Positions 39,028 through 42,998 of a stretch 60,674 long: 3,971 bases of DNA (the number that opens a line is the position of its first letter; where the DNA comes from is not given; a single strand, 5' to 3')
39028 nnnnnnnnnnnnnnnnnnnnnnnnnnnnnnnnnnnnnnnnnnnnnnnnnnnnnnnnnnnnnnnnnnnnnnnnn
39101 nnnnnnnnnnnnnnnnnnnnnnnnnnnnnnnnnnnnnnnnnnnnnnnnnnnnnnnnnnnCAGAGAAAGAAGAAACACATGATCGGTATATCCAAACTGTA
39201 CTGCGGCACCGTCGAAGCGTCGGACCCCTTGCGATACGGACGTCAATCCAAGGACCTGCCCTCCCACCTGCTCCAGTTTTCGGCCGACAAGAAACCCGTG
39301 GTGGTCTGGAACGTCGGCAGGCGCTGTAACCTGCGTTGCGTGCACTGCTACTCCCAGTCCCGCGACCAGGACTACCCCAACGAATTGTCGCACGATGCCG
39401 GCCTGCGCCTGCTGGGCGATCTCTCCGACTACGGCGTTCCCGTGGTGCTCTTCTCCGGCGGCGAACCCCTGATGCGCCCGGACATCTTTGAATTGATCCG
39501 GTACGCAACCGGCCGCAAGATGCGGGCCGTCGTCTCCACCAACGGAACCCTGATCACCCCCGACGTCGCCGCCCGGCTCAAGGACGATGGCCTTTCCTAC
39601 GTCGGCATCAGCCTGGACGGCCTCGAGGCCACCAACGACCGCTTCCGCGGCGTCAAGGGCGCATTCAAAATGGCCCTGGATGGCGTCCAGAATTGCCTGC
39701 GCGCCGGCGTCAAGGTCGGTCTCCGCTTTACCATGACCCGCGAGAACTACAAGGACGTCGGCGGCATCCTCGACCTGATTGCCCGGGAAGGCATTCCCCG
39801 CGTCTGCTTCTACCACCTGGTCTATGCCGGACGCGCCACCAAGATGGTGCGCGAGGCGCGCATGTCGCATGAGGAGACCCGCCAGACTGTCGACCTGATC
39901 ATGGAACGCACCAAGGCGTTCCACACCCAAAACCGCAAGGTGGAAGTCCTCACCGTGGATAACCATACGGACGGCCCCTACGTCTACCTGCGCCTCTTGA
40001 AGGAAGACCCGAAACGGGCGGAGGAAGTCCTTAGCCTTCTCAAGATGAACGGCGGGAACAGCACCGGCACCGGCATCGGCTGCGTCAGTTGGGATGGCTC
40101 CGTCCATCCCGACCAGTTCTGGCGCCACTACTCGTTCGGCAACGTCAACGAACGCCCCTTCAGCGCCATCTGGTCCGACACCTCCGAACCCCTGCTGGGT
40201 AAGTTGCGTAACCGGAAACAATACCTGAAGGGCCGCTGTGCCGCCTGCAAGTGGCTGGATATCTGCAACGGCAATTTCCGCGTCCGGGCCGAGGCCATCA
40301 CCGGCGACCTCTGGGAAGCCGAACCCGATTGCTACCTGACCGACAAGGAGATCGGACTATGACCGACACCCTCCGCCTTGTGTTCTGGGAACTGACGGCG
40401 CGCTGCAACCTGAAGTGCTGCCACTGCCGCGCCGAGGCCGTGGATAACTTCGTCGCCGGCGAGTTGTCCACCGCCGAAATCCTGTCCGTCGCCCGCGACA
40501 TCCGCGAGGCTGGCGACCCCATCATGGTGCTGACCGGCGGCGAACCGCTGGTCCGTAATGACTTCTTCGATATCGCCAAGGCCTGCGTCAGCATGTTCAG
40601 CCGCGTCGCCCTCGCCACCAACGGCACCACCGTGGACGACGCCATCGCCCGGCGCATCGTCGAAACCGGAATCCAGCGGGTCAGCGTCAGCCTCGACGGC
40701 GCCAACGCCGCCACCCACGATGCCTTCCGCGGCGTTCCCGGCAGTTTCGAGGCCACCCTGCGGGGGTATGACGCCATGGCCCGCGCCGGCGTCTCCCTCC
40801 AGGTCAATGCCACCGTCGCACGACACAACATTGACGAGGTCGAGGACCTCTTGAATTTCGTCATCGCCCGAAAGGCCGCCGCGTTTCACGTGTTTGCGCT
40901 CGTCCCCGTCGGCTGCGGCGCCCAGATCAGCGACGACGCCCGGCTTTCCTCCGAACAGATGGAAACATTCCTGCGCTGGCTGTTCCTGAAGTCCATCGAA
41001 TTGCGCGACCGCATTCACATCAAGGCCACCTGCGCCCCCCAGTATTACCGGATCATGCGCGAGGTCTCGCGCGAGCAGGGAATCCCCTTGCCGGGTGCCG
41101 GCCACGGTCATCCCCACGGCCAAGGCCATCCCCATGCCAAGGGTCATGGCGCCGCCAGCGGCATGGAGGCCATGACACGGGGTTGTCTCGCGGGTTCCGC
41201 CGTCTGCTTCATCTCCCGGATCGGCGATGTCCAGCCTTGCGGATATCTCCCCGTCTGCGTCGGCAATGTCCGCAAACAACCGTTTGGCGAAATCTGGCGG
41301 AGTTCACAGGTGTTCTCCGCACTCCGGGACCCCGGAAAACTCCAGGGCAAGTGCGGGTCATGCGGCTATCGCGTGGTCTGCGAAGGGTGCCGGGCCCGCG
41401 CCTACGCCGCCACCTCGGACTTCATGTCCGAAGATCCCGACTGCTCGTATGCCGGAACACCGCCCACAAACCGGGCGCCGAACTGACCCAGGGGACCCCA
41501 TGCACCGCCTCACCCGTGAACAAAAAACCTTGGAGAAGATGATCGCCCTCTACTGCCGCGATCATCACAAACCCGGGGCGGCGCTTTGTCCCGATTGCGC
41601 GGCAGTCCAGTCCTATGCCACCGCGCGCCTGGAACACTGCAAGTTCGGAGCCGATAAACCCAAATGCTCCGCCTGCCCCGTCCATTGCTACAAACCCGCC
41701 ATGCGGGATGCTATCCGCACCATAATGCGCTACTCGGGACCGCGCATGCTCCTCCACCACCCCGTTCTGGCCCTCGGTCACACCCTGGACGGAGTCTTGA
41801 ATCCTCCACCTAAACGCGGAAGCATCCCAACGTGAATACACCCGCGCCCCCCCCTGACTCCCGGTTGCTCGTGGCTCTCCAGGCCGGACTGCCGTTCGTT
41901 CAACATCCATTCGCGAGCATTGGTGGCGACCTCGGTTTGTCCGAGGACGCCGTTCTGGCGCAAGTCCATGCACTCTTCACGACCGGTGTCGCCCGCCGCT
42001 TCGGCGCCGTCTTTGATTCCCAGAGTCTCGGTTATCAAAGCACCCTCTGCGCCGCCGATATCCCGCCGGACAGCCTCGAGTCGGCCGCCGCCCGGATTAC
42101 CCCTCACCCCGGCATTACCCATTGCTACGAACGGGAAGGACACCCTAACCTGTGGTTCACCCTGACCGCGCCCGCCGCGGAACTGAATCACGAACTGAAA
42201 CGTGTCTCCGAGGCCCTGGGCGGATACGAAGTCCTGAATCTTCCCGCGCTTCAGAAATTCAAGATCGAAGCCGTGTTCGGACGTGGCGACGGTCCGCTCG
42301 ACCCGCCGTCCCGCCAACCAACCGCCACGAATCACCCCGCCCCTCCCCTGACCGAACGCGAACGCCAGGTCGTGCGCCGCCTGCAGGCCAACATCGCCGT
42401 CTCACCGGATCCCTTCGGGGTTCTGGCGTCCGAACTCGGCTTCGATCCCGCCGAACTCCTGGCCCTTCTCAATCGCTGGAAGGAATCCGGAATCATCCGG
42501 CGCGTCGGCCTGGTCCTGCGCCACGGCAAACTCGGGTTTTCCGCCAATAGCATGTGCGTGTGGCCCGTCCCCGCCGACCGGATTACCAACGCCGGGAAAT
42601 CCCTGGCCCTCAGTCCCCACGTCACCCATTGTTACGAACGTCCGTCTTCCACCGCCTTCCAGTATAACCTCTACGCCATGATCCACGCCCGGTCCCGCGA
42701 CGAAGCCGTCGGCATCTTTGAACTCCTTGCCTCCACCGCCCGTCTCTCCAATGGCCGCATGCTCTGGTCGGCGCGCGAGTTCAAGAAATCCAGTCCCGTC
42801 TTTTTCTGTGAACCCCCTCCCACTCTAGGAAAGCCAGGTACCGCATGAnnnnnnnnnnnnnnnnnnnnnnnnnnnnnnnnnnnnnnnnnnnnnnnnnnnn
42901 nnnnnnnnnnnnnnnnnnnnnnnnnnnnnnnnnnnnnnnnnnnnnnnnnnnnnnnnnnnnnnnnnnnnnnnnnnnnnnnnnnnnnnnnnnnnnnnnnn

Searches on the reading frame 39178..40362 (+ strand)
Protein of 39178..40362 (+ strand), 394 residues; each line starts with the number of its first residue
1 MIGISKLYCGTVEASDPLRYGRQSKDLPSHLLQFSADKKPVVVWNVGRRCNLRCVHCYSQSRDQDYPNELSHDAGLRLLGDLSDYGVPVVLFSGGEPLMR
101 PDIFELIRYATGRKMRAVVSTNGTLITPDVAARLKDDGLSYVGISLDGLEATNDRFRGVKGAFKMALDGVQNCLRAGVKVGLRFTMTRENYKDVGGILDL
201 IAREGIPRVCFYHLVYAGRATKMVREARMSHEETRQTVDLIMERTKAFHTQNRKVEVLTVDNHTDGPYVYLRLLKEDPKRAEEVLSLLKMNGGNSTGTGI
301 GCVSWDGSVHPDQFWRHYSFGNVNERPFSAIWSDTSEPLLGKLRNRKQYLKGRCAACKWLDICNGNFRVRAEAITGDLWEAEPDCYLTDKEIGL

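Call 30: search_protein_families(library=pfam, proteins=[window:39178-40362:+], max_evalue=0.0001)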
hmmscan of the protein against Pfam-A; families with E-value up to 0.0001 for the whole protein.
window:39178-40362:+ (394 aa): 3 families
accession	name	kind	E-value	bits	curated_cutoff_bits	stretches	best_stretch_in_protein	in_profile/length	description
PF04055.27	Radical_SAM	-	1.7e-29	103.5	29.5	1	45-201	2-166/166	Radical SAM superfamily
PF13353.11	Fer4_12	-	8.1e-07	29.9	22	1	48-148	13-115/137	4Fe-4S single cluster domain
PF13186.11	SPASM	-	1.2e-06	29.2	21.5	1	303-358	10-67/67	Iron-sulfur cluster-binding domain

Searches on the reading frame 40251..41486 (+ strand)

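Call 30: search_protein_families(library=pfam, proteins=[window:40251-41486:+], max_evalue=0.0001)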
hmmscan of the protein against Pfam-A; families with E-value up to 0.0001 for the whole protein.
window:40251-41486:+ (411 aa): 3 families
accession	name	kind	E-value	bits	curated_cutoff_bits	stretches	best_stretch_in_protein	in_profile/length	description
PF04055.27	Radical_SAM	-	3.2e-24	86.4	29.5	1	47-204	2-166/166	Radical SAM superfamily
PF13186.11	SPASM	-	8.4e-09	36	21.5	1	312-371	1-66/67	Iron-sulfur cluster-binding domain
PF13353.11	Fer4_12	-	1.5e-06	29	22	1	42-151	7-116/137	4Fe-4S single cluster domain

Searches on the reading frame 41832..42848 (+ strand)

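Call 30: search_protein_families(library=pfam, proteins=[window:41832-42848:+], max_evalue=0.0001)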
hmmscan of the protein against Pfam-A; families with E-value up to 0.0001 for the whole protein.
window:41832-42848:+ (338 aa): 2 families
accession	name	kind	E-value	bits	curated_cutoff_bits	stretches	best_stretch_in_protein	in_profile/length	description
PF17805.7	AsnC_trans_reg2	-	6.4e-44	148.4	27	2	233-318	1-86/86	AsnC-like ligand binding domain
PF22451.2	NirdL-like_HTH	-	5.8e-25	87.1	27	2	177-223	1-47/47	Siroheme decarboxylase NirDL-like HTH domain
